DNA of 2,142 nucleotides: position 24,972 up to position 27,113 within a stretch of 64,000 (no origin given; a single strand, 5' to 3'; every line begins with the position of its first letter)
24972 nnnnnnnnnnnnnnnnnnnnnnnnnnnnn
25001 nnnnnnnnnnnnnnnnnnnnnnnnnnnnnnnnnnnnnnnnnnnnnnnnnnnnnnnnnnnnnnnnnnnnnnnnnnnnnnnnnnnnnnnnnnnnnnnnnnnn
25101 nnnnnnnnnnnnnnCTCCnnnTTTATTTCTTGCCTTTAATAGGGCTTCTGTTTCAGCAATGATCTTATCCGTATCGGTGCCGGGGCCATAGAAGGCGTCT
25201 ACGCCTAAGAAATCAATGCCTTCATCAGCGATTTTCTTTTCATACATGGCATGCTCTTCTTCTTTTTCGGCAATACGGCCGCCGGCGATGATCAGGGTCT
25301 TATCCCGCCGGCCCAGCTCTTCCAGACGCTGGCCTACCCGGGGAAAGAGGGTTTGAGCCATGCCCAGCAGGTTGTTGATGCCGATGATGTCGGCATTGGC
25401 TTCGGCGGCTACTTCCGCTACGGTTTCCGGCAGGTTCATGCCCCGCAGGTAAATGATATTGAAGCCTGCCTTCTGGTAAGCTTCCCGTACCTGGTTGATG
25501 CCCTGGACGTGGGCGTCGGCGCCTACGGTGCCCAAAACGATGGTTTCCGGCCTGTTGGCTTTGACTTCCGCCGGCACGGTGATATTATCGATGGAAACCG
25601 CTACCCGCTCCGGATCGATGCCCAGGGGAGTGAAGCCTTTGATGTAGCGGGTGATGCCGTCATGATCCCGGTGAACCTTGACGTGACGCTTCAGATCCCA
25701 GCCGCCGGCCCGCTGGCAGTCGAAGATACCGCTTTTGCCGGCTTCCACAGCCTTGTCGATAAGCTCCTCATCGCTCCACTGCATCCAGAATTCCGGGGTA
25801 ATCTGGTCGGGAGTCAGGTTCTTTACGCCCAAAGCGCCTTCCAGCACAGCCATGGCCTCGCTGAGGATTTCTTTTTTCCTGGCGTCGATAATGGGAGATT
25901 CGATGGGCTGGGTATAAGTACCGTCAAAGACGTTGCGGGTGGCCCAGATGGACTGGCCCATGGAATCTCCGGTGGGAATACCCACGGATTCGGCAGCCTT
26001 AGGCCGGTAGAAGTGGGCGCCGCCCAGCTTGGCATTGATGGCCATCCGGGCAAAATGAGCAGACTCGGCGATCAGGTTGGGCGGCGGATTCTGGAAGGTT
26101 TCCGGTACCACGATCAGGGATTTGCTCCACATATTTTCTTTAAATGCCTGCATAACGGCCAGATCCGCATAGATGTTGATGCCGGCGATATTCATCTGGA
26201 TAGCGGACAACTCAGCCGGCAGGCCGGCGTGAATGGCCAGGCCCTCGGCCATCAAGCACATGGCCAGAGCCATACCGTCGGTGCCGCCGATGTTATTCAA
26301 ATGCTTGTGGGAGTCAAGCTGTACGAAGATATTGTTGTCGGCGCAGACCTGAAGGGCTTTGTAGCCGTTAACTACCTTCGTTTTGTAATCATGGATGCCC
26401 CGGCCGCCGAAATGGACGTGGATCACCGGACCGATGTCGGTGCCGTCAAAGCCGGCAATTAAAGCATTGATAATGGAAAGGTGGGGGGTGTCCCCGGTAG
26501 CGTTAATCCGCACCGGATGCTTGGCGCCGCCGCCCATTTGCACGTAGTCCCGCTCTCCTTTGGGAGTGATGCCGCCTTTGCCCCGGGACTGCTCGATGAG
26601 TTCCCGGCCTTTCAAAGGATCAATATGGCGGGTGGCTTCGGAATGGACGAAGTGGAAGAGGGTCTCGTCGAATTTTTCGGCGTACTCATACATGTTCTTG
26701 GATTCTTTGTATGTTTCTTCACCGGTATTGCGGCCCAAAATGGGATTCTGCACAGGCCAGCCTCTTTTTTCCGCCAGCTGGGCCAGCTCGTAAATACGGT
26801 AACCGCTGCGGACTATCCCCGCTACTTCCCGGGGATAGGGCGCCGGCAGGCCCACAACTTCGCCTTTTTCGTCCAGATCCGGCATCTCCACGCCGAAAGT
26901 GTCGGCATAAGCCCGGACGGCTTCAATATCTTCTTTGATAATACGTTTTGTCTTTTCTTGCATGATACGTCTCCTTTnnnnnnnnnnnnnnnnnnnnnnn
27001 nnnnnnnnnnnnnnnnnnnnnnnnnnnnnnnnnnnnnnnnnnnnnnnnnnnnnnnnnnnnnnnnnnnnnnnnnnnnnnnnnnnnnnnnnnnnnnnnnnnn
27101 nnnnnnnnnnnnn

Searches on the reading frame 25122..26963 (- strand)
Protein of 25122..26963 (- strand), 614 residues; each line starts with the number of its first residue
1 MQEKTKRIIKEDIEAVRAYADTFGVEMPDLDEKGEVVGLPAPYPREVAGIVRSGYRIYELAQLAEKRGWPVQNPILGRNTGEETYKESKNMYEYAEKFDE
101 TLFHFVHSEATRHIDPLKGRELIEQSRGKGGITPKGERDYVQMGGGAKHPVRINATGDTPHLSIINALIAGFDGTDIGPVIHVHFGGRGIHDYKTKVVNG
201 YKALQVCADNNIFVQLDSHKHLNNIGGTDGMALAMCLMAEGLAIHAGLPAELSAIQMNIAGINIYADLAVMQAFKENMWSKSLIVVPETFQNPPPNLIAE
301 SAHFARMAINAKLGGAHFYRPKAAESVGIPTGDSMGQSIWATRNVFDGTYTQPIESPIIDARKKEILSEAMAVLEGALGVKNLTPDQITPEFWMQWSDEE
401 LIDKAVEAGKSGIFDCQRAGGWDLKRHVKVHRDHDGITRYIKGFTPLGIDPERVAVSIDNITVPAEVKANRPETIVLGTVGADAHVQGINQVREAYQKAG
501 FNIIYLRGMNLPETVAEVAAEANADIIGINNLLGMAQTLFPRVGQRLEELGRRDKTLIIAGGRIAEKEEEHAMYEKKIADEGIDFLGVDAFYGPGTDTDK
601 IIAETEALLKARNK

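Call 20: search_protein_families(library=pfam, proteins=[window:25122-26963:-], max_evalue=0.00001)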
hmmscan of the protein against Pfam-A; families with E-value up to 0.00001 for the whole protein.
window:25122-26963:- (614 aa): 1 family
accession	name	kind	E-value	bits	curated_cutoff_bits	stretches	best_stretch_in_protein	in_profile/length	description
PF02310.24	B12-binding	-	1.5e-12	47.8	32.1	1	474-580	2-106/121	B12 binding domain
